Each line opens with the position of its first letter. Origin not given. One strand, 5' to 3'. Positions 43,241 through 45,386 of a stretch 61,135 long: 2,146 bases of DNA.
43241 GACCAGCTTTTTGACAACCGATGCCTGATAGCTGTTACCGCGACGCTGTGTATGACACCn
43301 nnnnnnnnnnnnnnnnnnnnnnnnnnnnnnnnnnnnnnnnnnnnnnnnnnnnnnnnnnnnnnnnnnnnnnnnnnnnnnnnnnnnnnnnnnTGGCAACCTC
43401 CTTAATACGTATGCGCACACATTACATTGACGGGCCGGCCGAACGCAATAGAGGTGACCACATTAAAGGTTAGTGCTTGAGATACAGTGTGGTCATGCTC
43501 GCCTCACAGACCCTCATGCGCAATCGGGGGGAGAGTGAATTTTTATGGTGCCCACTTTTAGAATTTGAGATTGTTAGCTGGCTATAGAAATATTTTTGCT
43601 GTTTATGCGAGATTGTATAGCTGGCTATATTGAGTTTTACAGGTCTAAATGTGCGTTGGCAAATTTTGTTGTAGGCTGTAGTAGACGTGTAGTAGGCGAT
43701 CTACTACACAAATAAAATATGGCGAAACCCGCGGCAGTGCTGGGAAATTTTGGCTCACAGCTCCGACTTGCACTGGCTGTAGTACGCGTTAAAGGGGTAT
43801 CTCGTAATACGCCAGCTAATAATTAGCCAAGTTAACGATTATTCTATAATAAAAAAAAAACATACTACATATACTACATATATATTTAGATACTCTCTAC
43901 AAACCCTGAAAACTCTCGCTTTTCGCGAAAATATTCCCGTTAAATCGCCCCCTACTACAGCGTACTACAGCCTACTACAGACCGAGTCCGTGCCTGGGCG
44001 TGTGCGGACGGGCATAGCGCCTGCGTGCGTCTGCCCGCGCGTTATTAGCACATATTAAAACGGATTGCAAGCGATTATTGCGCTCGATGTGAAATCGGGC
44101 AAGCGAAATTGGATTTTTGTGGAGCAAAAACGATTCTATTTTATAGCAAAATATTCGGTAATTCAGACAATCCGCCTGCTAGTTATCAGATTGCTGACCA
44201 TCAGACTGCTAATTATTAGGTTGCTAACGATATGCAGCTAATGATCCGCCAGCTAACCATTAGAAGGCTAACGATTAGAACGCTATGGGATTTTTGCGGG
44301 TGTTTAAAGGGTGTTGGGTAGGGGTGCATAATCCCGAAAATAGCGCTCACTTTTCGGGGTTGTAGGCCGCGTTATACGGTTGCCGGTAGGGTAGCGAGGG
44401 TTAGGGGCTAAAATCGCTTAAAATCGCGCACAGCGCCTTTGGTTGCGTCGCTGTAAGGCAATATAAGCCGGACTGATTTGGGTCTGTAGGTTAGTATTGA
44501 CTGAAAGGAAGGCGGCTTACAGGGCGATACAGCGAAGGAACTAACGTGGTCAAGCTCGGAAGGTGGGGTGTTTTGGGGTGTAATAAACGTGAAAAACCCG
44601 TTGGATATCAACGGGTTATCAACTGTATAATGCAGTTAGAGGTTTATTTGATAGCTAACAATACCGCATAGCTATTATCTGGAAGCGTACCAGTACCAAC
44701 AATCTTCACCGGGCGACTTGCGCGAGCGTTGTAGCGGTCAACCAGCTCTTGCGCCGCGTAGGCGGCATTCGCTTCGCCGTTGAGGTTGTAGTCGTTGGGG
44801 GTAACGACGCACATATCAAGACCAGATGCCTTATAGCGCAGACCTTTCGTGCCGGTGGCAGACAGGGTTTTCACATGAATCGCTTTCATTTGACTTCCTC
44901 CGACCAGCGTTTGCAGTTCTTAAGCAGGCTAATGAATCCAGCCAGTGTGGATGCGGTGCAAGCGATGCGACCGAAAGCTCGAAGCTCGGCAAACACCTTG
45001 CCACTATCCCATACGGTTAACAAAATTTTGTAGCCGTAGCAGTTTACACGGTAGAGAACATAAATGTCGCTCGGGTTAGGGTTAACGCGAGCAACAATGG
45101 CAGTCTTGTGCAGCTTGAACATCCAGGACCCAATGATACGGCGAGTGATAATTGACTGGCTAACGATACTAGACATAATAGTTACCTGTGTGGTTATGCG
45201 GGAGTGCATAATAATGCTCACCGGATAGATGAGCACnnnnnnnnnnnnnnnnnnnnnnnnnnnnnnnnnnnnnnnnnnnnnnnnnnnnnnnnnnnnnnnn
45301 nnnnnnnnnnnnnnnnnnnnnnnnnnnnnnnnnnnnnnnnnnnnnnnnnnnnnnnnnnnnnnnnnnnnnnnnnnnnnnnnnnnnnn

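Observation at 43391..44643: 1.25-kb non-coding region with iterons, A-tract and tandem 15-bp repeats: candidate origin, packaging or control region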

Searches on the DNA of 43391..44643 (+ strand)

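Call 4: search_dna_similar(query=window:43391-44643:+, collection=phages, mode=near, max_rows=30)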
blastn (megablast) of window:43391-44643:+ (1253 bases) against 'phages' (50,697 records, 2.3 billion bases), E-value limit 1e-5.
Records with a match: 2; places in all: 2; records where one place covers at least 80% of the query: 2.
Best place of each record, by identity: 90-95% 1; 80-90% 1.
By first word of the organism name: Klebsiella 2.
By host as written in the record: Klebsiella pneumoniae Kpn2 1; - 1.
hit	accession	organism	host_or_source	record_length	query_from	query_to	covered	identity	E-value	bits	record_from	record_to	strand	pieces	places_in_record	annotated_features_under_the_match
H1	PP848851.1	Klebsiella phage vB_Kpn2-P2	Klebsiella pneumoniae Kpn2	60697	1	1251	100%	93.2%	0e+0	1834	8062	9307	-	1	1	none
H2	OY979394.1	Klebsiella phage vB_Kpn_K9PH25C2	-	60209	4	1253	100%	89.7%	0e+0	1578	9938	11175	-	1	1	unknown function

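Call 6: get_annotated_region(hit=H2, flank=6000)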
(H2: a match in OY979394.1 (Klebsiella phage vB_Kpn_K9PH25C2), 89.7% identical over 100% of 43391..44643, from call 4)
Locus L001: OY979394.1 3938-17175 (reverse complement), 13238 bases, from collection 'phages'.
description: Klebsiella phage vB_Kpn_K9PH25C2 genome assembly, chromosome: K9PH25C2_assembly.
organism: Klebsiella phage vB_Kpn_K9PH25C2 (NCBI taxid 3071639)
taxonomy: Viruses; Duplodnaviria; Heunggongvirae; Uroviricota; Caudoviricetes; Queuovirinae
host: -; source: -; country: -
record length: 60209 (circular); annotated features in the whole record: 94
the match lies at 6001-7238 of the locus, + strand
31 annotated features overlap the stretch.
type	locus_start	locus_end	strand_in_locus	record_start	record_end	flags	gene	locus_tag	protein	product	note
CDS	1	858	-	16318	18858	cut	-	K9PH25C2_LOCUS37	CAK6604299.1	DNA primase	source:genemarks_glimmer_phanotate_prodigal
CDS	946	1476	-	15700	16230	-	-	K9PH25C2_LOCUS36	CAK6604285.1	hypothetical protein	source:genemarks_glimmer_phanotate_prodigal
CDS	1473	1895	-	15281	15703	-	-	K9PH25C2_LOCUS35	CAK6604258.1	RNA ligase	source:genemarks_glimmer_phanotate_prodigal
CDS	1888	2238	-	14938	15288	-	-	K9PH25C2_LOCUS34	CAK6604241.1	hypothetical protein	source:genemarks_glimmer_phanotate_prodigal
CDS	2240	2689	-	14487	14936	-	-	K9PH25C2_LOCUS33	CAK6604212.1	hypothetical protein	source:genemarks_glimmer_phanotate_prodigal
CDS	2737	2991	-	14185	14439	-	-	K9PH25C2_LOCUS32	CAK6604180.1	hypothetical protein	source:genemarks_glimmer_phanotate_prodigal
CDS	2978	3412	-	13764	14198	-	-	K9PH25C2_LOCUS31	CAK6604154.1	unknown function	source:genemarks_glimmer_phanotate_prodigal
CDS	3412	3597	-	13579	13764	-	-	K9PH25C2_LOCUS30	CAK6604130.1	hypothetical protein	source:genemarks_glimmer_phanotate_prodigal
CDS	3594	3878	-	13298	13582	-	-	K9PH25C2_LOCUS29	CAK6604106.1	hypothetical protein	source:genemarks_phanotate_prodigal_glimmer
CDS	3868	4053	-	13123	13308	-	-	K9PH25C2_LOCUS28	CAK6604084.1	hypothetical protein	source:genemarks_glimmer_phanotate_prodigal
CDS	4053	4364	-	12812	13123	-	-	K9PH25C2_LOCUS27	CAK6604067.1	unknown function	source:genemarks_glimmer_phanotate_prodigal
CDS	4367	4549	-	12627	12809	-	-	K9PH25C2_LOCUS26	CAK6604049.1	hypothetical protein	source:genemarks_glimmer_phanotate_prodigal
CDS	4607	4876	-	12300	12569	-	-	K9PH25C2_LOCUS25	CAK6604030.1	Ribosome modulation factor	source:genemarks_glimmer_phanotate_prodigal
CDS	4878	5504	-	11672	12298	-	-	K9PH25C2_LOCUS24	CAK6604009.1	hypothetical protein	source:genemarks_glimmer_phanotate_prodigal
CDS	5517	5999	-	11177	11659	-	-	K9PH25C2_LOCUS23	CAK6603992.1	hypothetical protein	source:genemarks_glimmer_phanotate_prodigal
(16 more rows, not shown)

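Call 7: get_annotated_region(hit=H1, flank=6000)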
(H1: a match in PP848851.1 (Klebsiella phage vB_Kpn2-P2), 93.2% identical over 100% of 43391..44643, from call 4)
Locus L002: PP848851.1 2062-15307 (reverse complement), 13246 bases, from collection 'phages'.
description: Klebsiella phage vB_Kpn2-P2, complete genome.
organism: Klebsiella phage vB_Kpn2-P2 (NCBI taxid 3230849)
taxonomy: Viruses
host: Klebsiella pneumoniae Kpn2; source: -; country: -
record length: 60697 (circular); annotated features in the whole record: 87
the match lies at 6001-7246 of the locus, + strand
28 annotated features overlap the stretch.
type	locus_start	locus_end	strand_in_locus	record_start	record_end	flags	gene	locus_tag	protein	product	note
CDS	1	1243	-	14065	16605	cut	-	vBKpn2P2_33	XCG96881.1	DNA primase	-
CDS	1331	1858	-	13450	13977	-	-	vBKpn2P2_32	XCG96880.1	hypothetical protein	-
CDS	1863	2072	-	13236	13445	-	-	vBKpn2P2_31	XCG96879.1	hypothetical protein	-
CDS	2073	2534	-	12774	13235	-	-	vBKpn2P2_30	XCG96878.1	RNA ligase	-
CDS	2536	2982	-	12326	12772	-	-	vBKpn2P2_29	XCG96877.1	hypothetical protein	-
CDS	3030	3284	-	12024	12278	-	-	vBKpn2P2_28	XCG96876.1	hypothetical protein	-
CDS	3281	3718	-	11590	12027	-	-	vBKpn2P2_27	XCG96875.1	hypothetical protein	-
CDS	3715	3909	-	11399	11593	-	-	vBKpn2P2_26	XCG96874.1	hypothetical protein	-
CDS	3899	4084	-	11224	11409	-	-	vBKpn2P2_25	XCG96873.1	hypothetical protein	-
CDS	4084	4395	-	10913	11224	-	-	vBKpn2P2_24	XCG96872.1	hypothetical protein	-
CDS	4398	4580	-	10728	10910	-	-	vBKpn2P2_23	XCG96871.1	hypothetical protein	-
CDS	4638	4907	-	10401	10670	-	-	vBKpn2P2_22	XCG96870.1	hypothetical protein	-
CDS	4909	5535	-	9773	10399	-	-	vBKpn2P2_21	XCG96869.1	hypothetical protein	-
CDS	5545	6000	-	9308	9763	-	-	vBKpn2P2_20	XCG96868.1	hypothetical protein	-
CDS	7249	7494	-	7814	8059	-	-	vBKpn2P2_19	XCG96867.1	hypothetical protein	-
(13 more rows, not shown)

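Call 16: search_dna_similar(query=window:43391-44643:+, collection=phages, mode=distant, max_rows=40, max_evalue=0.001)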
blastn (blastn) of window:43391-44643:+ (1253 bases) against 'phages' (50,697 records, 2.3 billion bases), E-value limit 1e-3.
Records with a match: 6; places in all: 6; records where one place covers at least 80% of the query: 2.
Best place of each record, by identity: 90-95% 1; 80-90% 1; 60-80% 4.
By first word of the organism name: Klebsiella 2; Enterobacteria 2; Escherichia 2.
By host as written in the record: - 2; Escherichia coli 2; Klebsiella pneumoniae Kpn2 1; Escherichia coli DH5a 1.
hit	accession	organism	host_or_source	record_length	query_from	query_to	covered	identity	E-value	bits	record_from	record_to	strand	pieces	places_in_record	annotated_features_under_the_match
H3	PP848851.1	Klebsiella phage vB_Kpn2-P2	Klebsiella pneumoniae Kpn2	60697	1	1251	100%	93.1%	0e+0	1843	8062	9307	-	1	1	none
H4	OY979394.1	Klebsiella phage vB_Kpn_K9PH25C2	-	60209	4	1253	100%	89.1%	0e+0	1608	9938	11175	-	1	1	unknown function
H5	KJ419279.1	Enterobacteria phage 9g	Escherichia coli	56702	645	754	9%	70.8%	2e-4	54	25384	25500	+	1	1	none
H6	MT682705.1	Escherichia phage vB_EcoS_SP8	waste water from pig farming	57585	645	754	9%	70.8%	2e-4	54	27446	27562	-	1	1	none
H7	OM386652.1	Escherichia phage vB_EcoS_ESCO3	Escherichia coli DH5a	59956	645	754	9%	70.8%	2e-4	54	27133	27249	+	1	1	none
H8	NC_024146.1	Enterobacteria phage 9g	Escherichia coli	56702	645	754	9%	70.8%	2e-4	54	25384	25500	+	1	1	none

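Call 18: get_annotated_region(hit=H5, flank=4000)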
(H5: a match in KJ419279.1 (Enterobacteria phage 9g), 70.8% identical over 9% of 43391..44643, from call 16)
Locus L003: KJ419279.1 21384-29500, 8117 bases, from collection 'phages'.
description: Enterobacteria phage 9g, complete genome.
organism: Enterobacteria phage 9g (NCBI taxid 1468411)
taxonomy: Viruses; Duplodnaviria; Heunggongvirae; Uroviricota; Caudoviricetes; Queuovirinae; Nonagvirus; Nonagvirus nv9g
host: Escherichia coli; source: horse feces; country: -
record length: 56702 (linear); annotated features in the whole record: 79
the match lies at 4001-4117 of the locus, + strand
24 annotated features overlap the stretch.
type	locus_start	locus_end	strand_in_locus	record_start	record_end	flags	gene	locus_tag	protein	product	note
CDS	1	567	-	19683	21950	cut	-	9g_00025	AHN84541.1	DNA primase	similar to RecA-like proteins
CDS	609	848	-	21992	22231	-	-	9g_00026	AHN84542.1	hypothetical protein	-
CDS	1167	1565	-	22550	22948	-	-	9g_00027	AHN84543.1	hypothetical protein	-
CDS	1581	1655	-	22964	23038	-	-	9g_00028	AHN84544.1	hypothetical protein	-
CDS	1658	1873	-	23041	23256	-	-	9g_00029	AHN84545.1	hypothetical protein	-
CDS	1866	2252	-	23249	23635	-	-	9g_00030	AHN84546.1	hypothetical protein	-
CDS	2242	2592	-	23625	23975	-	-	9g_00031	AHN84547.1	hypothetical protein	-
CDS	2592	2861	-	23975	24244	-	-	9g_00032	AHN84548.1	hypothetical protein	-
CDS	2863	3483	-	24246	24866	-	-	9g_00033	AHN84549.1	hypothetical protein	-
CDS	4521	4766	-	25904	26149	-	-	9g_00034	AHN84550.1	hypothetical protein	-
CDS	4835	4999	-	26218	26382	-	-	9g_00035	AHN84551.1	hypothetical protein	similar to bacterial oxidoreductases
CDS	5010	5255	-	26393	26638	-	-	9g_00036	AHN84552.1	hypothetical protein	TetR family transcription regulator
CDS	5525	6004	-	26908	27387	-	-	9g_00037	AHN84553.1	hypothetical protein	-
CDS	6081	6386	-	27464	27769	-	-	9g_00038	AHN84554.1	hypothetical protein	-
regulatory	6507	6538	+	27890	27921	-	-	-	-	promoter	BPROM prediction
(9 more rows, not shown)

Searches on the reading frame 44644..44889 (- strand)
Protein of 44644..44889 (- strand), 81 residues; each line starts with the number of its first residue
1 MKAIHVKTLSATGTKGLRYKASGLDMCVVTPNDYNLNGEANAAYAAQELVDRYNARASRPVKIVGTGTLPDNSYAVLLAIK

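Call 23: search_protein_families(library=pfam, proteins=[window:44644-44889:-], max_evalue=0.01)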
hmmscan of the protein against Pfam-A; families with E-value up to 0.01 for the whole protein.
window:44644-44889:- (81 aa): 0 families

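Call 24: search_protein_families(library=phrogs, proteins=[window:44644-44889:-], max_evalue=0.001)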
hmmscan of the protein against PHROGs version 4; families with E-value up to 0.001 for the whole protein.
window:44644-44889:- (81 aa): 1 family
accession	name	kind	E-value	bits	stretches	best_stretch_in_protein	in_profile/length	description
phrog_3199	-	unknown function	7.6e-22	79.3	1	1-79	2-80/181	-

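Call 25: find_related_loci(query=window:44644-44889:-, collection=viral_contigs, flank=4000)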
Query window:44644-44889:- (81 aa) in viral_contigs; peptide patterns used: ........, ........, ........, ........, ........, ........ (x = any residue, [..] = any of these).
12 stretches matched a pattern; 7 encode a relative of the query (tblastn E <= 1e-3); 7 distinct loci.
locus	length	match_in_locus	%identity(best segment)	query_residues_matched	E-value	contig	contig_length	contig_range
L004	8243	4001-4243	79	1-81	2e-41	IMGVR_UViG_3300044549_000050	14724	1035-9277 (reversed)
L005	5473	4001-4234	82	1-78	4e-41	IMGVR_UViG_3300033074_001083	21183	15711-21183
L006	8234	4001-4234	83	1-78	1e-40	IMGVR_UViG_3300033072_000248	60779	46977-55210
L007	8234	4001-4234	79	1-78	5e-39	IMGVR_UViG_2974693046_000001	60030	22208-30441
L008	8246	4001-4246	63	1-81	7e-28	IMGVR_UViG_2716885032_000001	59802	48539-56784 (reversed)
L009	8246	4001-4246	66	1-81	3e-27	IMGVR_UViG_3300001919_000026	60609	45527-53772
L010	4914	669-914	65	1-81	7e-27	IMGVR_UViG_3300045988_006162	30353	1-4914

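Call 26: search_dna_similar(query=window:44644-44889:-, collection=phages, mode=protein, max_rows=60, rows=spread)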
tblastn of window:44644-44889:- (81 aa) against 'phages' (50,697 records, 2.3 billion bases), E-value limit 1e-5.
Records with a match: 20; places in all: 22; records where one place covers at least 80% of the query: 20.
Best place of each record, by identity: 90-95% 1; 80-90% 2; 60-80% 15; <60% 2.
By first word of the organism name: Escherichia 8; Enterobacteria 8; Klebsiella 2; Salmonella 2.
By host as written in the record: Escherichia coli K-12 MG1655 6; Escherichia coli 4; - 2; Salmonella enterica subsp. enterica serovar Enteritidis 2; Escherichia coli K-12 2; Klebsiella pneumoniae Kpn2 1; Escherichia coli HER 1036 1; Escherichia sp. 1; and 1 more.
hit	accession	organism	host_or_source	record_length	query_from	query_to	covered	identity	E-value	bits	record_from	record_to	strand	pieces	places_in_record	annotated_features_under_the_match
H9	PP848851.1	Klebsiella phage vB_Kpn2-P2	Klebsiella pneumoniae Kpn2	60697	1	81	100%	93.8%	2e-44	156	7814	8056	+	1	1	hypothetical protein (x2)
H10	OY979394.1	Klebsiella phage vB_Kpn_K9PH25C2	-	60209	1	81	100%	88.9%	6e-42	149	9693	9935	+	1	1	unknown function (x2)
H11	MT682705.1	Escherichia phage vB_EcoS_SP8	waste water from pig farming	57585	1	78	96%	80.8%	9e-35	129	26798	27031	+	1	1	hypothetical protein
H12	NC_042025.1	Salmonella phage SE1 (in:Nonagvirus)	Salmonella enterica subsp. enterica ...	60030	1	78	96%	79.5%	2e-34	128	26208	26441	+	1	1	hypothetical protein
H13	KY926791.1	Salmonella phage SE1Kor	Salmonella enterica subsp. enterica ...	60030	1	78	96%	79.5%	2e-34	128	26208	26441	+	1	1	hypothetical protein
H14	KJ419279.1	Enterobacteria phage 9g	Escherichia coli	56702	1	78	96%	76.9%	2e-33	125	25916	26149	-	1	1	hypothetical protein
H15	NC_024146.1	Enterobacteria phage 9g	Escherichia coli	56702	1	78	96%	76.9%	2e-33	125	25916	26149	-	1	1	hypothetical protein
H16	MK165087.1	Escherichia phage BRET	Escherichia coli HER 1036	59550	1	81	100%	67.1%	2e-24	100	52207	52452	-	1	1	hypothetical protein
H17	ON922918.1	Escherichia phage vB_EcoM_PD328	Escherichia sp.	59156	1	81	100%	65.9%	3e-24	99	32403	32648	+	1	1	hypothetical protein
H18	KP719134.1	Enterobacteria phage JenK1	Escherichia coli K-12 MG1655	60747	1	81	100%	64.6%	7e-24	98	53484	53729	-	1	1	hypothetical protein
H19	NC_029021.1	Enterobacteria phage JenK1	Escherichia coli K-12 MG1655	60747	1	81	100%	64.6%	7e-24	98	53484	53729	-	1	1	hypothetical protein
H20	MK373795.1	Escherichia phage vB_EcoS_HdSG1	Escherichia coli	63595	1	81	100%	64.6%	3e-22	94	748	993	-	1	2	hypothetical protein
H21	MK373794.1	Escherichia phage vB_EcoS_HdK1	Escherichia coli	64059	1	81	100%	64.6%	7e-22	92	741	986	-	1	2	hypothetical protein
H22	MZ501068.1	Escherichia phage FritzHoffmann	Escherichia coli K-12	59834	1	81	100%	64.6%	1e-21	92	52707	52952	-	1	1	hypothetical protein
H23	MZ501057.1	Escherichia phage ChristophMerian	Escherichia coli K-12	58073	1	81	100%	64.6%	6e-16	76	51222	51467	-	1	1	hypothetical protein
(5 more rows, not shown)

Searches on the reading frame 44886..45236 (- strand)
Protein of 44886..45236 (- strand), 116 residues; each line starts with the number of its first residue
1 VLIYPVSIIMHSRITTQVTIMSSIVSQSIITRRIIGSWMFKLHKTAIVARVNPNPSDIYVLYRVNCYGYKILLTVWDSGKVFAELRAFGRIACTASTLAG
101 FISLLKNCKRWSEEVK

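Call 23: search_protein_families(library=pfam, proteins=[window:44886-45236:-], max_evalue=0.01)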
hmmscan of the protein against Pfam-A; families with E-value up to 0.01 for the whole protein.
window:44886-45236:- (116 aa): 0 families

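Call 24: search_protein_families(library=phrogs, proteins=[window:44886-45236:-], max_evalue=0.001)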
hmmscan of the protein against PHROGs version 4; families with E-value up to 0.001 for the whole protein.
window:44886-45236:- (116 aa): 1 family
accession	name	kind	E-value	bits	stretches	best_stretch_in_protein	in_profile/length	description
phrog_13865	-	unknown function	1.5e-16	61.3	1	19-109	4-96/101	-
